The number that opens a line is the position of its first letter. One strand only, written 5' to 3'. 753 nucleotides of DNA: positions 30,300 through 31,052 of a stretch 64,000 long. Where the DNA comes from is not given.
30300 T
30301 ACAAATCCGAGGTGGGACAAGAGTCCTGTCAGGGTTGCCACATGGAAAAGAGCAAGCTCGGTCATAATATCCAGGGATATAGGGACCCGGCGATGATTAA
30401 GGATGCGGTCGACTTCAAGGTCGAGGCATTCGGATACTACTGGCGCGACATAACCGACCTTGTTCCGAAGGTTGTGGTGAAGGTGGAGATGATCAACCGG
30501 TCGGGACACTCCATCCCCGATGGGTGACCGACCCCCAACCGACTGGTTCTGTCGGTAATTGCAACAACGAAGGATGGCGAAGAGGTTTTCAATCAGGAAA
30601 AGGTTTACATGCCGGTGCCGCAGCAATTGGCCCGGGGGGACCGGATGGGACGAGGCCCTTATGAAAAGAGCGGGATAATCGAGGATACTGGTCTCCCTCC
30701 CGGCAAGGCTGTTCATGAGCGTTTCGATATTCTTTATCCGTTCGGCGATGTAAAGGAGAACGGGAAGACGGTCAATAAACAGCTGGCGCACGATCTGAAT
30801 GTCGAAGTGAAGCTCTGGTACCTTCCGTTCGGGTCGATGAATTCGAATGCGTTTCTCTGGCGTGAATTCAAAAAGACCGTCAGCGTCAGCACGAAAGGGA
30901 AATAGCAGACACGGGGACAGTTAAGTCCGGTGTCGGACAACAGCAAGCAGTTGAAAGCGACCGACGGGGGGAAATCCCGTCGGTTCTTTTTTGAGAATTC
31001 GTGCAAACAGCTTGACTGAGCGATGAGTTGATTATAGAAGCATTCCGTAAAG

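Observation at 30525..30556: In-frame UGA with a SECIS-like hairpin inside the pentaheme cytochrome: probable selenocysteine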

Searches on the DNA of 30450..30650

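Call 38: search_rna_families(source=window, start=30450, end=30650, threshold=evalue, max_evalue=10, show_alignments=3)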
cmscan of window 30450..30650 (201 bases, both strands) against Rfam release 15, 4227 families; matches with E-value up to 10: 5.
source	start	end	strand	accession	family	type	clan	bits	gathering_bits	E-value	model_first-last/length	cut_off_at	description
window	30542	30563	+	RF01114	TMV_UPD-PK1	Cis-reg;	-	15.8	33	1.2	1-22/22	no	Pseudoknot of upstream pseudoknot domain (UPD) of the 3'UTR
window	30517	30640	-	RF02146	MEG8_2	Gene; lncRNA;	-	14.2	45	4.4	1-111/111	no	Maternally expressed 8 exon 2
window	30483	30538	+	RF03324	mir-1288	Gene; miRNA;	-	12.4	70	9.7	1-74/74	no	mir-1288 microRNA precursor family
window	30530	30574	+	RF01933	bxd_5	Gene; lncRNA;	-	10.8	50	2.3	1-57/57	no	Bithoraxoid conserved region 5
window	30510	30614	-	RF01877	MIAT_exon5_3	Gene; lncRNA;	-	5.8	90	2.2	295-382/382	no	Myocardial infarction associated transcript exon 5 conserved region 3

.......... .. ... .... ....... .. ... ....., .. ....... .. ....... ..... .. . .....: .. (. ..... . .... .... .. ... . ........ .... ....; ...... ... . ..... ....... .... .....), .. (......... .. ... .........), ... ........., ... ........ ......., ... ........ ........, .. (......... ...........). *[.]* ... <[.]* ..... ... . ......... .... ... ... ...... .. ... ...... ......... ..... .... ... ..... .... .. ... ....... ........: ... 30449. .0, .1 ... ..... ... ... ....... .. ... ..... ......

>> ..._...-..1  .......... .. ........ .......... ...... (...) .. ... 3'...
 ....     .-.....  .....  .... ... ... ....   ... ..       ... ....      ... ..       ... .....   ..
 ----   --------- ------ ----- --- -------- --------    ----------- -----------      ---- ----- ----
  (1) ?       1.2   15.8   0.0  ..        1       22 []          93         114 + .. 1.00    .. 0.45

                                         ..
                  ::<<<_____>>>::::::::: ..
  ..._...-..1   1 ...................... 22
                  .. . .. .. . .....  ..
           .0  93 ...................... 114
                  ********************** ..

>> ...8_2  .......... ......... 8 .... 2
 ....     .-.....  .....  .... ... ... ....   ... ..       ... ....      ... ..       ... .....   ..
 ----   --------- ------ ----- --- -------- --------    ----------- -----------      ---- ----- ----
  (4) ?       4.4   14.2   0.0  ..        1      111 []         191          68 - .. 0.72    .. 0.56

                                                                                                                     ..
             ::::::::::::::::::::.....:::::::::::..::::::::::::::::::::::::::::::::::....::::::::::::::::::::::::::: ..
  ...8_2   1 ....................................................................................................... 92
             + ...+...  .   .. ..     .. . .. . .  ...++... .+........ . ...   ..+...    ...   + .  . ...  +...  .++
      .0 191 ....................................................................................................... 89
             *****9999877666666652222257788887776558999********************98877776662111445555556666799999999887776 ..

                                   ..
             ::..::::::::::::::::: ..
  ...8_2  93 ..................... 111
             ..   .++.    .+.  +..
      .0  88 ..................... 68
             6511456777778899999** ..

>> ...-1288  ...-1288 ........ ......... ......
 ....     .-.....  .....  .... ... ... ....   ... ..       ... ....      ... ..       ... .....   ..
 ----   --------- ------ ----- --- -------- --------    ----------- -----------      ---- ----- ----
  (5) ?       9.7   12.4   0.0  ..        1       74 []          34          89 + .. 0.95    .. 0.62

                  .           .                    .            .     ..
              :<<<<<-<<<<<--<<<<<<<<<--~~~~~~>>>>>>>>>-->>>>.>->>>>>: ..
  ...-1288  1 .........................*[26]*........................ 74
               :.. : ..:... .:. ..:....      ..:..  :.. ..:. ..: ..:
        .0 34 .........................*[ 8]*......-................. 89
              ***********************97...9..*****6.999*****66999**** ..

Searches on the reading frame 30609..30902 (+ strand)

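Call 50: search_protein_families(library=ncbifam, proteins=[window:30609-30902:+], max_evalue=0.001)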
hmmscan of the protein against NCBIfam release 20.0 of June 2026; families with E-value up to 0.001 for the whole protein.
window:30609-30902:+ (98 aa): 1 family
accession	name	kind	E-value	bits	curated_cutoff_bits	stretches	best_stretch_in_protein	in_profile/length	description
NF040886.1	cyt_C_like_Sec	equivalog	1e-23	83.6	250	1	1-93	343-422/423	multiheme c-type cytochrome (seleno)protein ExtKL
